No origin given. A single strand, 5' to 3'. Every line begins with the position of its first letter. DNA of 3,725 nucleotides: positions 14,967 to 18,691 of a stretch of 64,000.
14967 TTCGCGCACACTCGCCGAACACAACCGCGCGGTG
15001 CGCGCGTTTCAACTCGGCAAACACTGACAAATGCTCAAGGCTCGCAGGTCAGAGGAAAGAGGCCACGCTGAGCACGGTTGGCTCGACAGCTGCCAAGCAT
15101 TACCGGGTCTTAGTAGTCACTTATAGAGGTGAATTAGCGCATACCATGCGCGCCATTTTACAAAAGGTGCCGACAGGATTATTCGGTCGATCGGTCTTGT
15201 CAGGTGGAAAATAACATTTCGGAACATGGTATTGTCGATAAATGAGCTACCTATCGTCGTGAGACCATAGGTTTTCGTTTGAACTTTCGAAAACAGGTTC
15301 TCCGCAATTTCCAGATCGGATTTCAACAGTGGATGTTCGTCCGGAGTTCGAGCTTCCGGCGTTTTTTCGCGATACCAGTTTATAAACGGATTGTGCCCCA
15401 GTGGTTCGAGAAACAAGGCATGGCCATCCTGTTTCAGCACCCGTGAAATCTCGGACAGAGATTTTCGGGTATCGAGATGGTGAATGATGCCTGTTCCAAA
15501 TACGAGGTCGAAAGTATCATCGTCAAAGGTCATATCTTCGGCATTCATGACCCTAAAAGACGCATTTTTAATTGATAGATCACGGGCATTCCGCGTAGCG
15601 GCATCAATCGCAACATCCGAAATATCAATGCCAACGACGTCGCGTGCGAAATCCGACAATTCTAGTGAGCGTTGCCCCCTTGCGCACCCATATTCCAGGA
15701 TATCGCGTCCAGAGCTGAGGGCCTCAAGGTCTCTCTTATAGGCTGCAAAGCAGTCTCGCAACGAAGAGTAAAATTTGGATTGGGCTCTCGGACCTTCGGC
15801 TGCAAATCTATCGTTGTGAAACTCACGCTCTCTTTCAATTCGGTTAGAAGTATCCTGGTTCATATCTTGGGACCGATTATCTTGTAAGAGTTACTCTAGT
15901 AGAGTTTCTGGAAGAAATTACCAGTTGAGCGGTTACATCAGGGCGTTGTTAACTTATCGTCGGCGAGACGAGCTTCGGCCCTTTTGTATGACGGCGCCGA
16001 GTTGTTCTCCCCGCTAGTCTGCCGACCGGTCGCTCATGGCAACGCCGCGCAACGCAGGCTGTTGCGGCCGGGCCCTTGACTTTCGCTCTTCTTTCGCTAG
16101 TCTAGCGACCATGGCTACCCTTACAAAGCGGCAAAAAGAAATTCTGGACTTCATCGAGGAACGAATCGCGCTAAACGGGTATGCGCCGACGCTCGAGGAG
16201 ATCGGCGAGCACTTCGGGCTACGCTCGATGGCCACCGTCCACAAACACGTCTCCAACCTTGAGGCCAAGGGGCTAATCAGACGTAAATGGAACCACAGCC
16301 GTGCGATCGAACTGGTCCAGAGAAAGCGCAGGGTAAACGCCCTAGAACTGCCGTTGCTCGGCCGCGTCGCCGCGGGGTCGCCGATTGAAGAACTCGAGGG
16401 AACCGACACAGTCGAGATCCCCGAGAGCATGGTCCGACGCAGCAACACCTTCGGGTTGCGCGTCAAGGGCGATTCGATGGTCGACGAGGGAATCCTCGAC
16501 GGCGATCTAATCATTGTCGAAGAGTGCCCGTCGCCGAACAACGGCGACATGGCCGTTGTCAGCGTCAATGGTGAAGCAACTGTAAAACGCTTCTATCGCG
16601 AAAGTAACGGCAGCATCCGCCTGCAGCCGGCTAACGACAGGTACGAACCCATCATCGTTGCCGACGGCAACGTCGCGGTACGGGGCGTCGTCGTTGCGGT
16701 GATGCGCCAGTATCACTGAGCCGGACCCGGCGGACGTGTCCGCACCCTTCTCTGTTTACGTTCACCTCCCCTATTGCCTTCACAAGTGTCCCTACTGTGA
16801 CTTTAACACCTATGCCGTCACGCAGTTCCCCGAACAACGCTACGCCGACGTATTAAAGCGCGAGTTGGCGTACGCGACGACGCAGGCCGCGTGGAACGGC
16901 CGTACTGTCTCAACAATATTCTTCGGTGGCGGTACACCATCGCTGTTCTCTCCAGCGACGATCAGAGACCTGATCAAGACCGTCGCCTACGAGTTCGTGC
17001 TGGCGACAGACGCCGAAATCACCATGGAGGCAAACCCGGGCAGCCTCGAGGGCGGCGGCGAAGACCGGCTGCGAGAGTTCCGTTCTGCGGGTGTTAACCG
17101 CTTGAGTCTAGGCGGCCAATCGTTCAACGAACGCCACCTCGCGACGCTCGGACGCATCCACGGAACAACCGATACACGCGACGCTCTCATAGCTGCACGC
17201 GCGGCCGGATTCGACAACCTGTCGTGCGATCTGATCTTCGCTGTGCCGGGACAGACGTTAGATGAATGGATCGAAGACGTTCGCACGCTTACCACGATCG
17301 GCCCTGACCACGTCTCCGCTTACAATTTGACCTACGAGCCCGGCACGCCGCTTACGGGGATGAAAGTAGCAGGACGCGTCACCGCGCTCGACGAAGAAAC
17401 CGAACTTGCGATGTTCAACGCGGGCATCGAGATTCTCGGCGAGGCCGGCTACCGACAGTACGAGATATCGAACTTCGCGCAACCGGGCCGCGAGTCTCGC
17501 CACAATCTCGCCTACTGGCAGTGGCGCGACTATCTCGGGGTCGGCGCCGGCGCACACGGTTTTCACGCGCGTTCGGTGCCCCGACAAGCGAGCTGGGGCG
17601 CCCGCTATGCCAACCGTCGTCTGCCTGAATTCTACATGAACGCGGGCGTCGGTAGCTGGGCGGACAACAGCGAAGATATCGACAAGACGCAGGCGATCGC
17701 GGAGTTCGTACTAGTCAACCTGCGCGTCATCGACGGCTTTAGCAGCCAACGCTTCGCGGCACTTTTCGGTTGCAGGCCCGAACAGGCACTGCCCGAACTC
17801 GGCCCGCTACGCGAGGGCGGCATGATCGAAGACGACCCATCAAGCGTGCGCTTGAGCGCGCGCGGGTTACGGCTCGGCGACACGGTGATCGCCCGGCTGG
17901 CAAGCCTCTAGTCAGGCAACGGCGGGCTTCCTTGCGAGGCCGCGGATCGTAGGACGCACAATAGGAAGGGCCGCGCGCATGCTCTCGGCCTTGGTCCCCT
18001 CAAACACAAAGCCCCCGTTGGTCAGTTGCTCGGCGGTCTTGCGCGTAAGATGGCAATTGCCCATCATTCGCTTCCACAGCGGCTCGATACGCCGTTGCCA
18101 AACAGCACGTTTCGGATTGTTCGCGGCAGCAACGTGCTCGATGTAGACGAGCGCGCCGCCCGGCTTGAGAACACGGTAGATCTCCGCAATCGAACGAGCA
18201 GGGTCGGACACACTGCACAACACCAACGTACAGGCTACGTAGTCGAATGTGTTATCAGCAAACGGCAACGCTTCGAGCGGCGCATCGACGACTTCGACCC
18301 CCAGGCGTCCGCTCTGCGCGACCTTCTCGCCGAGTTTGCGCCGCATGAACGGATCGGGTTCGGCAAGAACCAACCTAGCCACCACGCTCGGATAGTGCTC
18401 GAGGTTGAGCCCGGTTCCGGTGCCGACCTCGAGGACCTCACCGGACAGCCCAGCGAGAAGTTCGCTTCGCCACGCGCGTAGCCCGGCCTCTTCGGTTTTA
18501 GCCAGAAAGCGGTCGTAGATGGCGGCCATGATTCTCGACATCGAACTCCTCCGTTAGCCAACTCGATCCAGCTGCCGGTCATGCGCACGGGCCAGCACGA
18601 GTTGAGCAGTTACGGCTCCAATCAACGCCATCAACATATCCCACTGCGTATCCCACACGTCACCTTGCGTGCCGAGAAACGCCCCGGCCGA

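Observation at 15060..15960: Low-GC islet carrying a lone SAM-methyltransferase inserted between mltG and lexA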

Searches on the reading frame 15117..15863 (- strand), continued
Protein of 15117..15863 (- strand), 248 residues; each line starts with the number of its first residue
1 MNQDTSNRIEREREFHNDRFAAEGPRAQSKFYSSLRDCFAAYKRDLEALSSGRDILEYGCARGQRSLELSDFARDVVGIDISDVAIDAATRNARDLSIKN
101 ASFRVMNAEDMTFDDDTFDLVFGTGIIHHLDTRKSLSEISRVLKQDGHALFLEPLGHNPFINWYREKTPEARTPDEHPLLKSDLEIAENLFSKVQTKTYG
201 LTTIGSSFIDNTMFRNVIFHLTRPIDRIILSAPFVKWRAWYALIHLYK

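Call 67: search_protein_families(library=pfam, proteins=[L125:3053-4318:+, L125:4237-5880:+, L125:6791-7966:-, L125:8177-9367:+, L145:3529-4329:-, L145:4383-5507:-, L145:6776-8395:-, L145:8194-9042:-, L134:3574-4986:-, L134:6840-8030:+], max_evalue=0.00001)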
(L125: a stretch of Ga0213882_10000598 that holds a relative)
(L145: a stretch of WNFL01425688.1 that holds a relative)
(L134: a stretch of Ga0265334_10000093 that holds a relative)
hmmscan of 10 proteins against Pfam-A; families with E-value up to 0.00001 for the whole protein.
L125:3053-4318:+ (421 aa): 4 families
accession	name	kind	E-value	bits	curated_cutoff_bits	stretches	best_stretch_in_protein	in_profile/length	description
PF00535.33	Glycos_transf_2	-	2.4e-19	70.3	23.3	1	113-275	1-159/168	Glycosyl transferase family 2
PF13641.12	Glyco_tranf_2_3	-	1.4e-15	58.4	27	1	112-342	3-228/230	Glycosyltransferase like family 2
PF13632.12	Glyco_trans_2_3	-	3.6e-11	43.7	27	1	198-346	2-143/198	Glycosyl transferase family group 2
PF10111.15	Glyco_tranf_2_2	-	1.4e-09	38.3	27.3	1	142-354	28-246/276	Glycosyltransferase like family 2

L125:4237-5880:+ (547 aa): 1 family
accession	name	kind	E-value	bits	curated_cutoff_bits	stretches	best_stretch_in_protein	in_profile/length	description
PF04932.20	Wzy_C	-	2.2e-17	63.7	31.7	1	321-471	2-148/149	O-Antigen ligase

L125:6791-7966:- (391 aa): 1 family
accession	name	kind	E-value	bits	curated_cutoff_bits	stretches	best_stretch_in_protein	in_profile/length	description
PF00722.28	Glyco_hydro_16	-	1.3e-19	70.7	22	1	208-338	28-136/175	Glycosyl hydrolases family 16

L125:8177-9367:+ (396 aa): 2 families
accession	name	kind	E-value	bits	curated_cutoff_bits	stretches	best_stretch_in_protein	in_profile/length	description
PF13692.12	Glyco_trans_1_4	-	5.7e-14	53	27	1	172-305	3-125/142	Glycosyl transferases group 1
PF00534.26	Glycos_transf_1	-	6e-13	49.1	26.4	1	169-304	14-140/172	Glycosyl transferases group 1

L145:3529-4329:- (266 aa): 1 family
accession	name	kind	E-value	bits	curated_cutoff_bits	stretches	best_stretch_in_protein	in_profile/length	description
PF01522.26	Polysacc_deac_1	-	1.6e-21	77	23.1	1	46-164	5-114/124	Polysaccharide deacetylase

L145:4383-5507:- (374 aa): 0 families

L145:6776-8395:- (539 aa): 1 family
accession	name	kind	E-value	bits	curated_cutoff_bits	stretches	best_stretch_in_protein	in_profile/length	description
PF04932.20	Wzy_C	-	3.7e-17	62.9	31.7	1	300-445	8-148/149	O-Antigen ligase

L145:8194-9042:- (282 aa): 2 families
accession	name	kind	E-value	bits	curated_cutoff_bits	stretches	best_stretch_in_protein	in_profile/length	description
PF00722.28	Glyco_hydro_16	-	3.9e-22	79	22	1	125-265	26-166/175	Glycosyl hydrolases family 16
PF03935.22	SKN1_KRE6_Sbg1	-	2.4e-09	36.6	30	0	241-279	412-450/501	Beta-glucan synthesis-associated protein SKN1/KRE6/Sbg1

L134:3574-4986:- (470 aa): 0 families

L134:6840-8030:+ (396 aa): 3 families
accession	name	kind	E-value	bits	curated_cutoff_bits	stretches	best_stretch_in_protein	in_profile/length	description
PF00535.33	Glycos_transf_2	-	3.5e-17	63.3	23.3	1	63-224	2-164/168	Glycosyl transferase family 2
PF13641.12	Glyco_tranf_2_3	-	6.4e-14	53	27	1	61-273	3-226/230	Glycosyltransferase like family 2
PF13632.12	Glyco_trans_2_3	-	1.7e-07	31.7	27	1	141-340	1-190/198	Glycosyl transferase family group 2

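Call 69: find_homologous_proteins(query=L001:9035-11659:-, max_evalue=1e-30)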
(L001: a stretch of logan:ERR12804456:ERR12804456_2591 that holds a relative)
Query L001:9035-11659:- (874 aa): 270 proteins with E <= 1e-30 among 8000 candidates; the best 120 are listed.
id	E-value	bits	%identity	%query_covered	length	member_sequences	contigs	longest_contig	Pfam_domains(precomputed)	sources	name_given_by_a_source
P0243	0.0e+0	1475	76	100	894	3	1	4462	PF10531.16,PF02563.22,PF22461.3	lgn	-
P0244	0.0e+0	1413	74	100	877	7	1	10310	PF10531.16,PF02563.22,PF22461.3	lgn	-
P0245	0.0e+0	1261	66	100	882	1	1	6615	PF10531.16,PF02563.22,PF22461.3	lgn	-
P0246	0.0e+0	1214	64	100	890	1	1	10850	PF10531.16,PF02563.22,PF22461.3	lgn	-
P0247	0.0e+0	1163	64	97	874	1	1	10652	PF10531.16,PF02563.22,PF22461.3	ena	-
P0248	0.0e+0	1117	54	100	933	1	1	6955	PF10531.16,PF02563.22,PF22461.3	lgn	-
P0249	0.0e+0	1091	57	100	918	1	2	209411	PF10531.16,PF02563.22,PF22461.3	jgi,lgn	jgi:protein involved in polysaccharide export with SLBB domain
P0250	5.7e-289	979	54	97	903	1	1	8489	PF10531.16,PF02563.22,PF22461.3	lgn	-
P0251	3.9e-279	947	51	96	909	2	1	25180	PF10531.16,PF02563.22,PF22461.3,PF20616.5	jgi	jgi:polysaccharide biosynthesis/export protein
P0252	5.3e-183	629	43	45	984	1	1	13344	PF10531.16,PF02563.22,PF22461.3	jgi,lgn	jgi:protein involved in polysaccharide export with SLBB domain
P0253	8.6e-183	628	43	50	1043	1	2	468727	PF10531.16,PF02563.22,PF22461.3,PF20616.5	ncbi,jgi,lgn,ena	-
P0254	1.4e-181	624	45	43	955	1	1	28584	PF10531.16,PF02563.22,PF22461.3,PF20616.5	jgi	jgi:protein involved in polysaccharide export with SLBB domain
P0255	1.9e-181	623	45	46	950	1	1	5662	PF10531.16,PF02563.22,PF22461.3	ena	-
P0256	1.4e-174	601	45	45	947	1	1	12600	PF10531.16,PF02563.22,PF22461.3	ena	-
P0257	1.9e-174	600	41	48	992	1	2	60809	PF10531.16,PF02563.22,PF22461.3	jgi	jgi:protein involved in polysaccharide export with SLBB domain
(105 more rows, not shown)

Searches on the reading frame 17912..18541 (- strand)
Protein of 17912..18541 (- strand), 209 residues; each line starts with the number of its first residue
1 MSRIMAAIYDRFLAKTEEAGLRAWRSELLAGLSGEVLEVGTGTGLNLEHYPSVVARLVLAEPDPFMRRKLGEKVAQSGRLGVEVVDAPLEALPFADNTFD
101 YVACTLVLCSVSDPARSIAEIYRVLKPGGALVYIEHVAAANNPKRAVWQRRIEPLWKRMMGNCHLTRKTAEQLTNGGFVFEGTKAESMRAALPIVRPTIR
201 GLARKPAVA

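Call 4: search_protein_families(library=pfam, proteins=[window:17912-18541:-], max_evalue=0.001)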
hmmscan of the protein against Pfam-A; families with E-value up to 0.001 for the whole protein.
window:17912-18541:- (209 aa): 8 families
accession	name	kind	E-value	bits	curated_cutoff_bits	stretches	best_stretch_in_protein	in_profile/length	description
PF08241.18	Methyltransf_11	-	7.5e-22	78.2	21.2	1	37-132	1-94/95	Methyltransferase domain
PF13649.12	Methyltransf_25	-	1.3e-16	61.5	27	1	36-129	1-97/97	Methyltransferase domain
PF13489.12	Methyltransf_23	-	1.1e-13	51.7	27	1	20-152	8-129/164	Methyltransferase domain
PF01209.24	Ubie_methyltran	-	3.1e-13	50.1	20.1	1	36-145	51-163/233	ubiE/COQ5 methyltransferase family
PF08242.18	Methyltransf_12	-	1.2e-11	45.6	30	1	37-131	1-98/98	Methyltransferase domain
PF13847.12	Methyltransf_31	-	2.3e-10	40.8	27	1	35-145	6-121/145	Methyltransferase domain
PF20922.3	Anamorsin_N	-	3e-08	34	27.1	1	67-146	21-100/163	Anamorsin, N-terminal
PF05148.21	Methyltransf_8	-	0.00043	20.7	27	1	83-137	107-159/219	Hypothetical methyltransferase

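Call 8: search_protein_families(library=ncbifam, proteins=[window:17912-18541:-], max_evalue=0.01)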
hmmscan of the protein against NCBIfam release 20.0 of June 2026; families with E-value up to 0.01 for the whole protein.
window:17912-18541:- (209 aa): 30 families (the best 25 are shown)
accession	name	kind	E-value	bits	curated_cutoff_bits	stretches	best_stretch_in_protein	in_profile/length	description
NF041675.1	sarc_dimgly_tmase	equivalog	1.9e-13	51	550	1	35-181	69-216/278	sarcosine/dimethylglycine N-methyltransferase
TIGR01934.1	MenG_MenH_UbiE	subfamily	2.3e-13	50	158.35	1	22-145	25-153/223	ubiquinone/menaquinone biosynthesis methyltransferase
NF001240.0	PRK00216.1-1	equivalog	4.4e-13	48.9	378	1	35-145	66-180/251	bifunctional demethylmenaquinone methyltransferase/2-methoxy-6-polyprenyl-1,4-benzoquinol methylase UbiE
NF045667.1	MTase_DVU1556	equivalog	1.6e-12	47.4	155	1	35-181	25-163/213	DVU_1556 family methyltransferase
NF001241.0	PRK00216.1-2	equivalog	7.5e-12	45.4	327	1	23-150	38-164/231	demethylmenaquinone methyltransferase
NF043040.1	corrin_prot_MT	hypoth_equivalog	8.3e-11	41.7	180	1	8-155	14-169/216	corrinoid protein-associated methyltransferase CpaM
NF045882.1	PLipidMtase_Leg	equivalog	1.1e-10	41.7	390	1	30-142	40-152/207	phospholipid N-methyltransferase PmtA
NF001244.0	PRK00216.1-5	equivalog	1.2e-10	41.1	216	1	23-149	35-169/236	bifunctional demethylmenaquinone methyltransferase/2-methoxy-6-polyprenyl-1,4-benzoquinol methylase UbiE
NF052510.1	methyltran_MpqE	exception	1.3e-10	41.1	335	1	34-147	48-165/234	methyl-plastoquinone biosynthesis methyltransferase MpqE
TIGR02752.1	MenG_heptapren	equivalog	2.5e-10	40.3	419.85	1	72-138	88-154/231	demethylmenaquinone methyltransferase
NF041537.1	ArsM_AhpD_UU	exception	3.4e-10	39.2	510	1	57-179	104-223/345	arsenite methyltransferase/AhpD domain selenoprotein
NF040539.1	AST_met_ArsM_2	exception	4.4e-10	39.9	240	1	81-140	111-170/262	putative arsinothricin biosynthesis methyltransferase ArsM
NF001243.0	PRK00216.1-4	equivalog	4.7e-10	39.2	235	1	72-138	90-156/237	demethylmenaquinone methyltransferase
NF047649.1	MTase_UXPK_star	exception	2.6e-09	36.5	460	1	36-146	81-194/283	methyltransferase/UXPK-star double selenoprotein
NF001242.0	PRK00216.1-3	equivalog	1.1e-08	34.8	351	1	53-136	94-178/258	bifunctional demethylmenaquinone methyltransferase/2-methoxy-6-polyprenyl-1,4-benzoquinol methylase UbiE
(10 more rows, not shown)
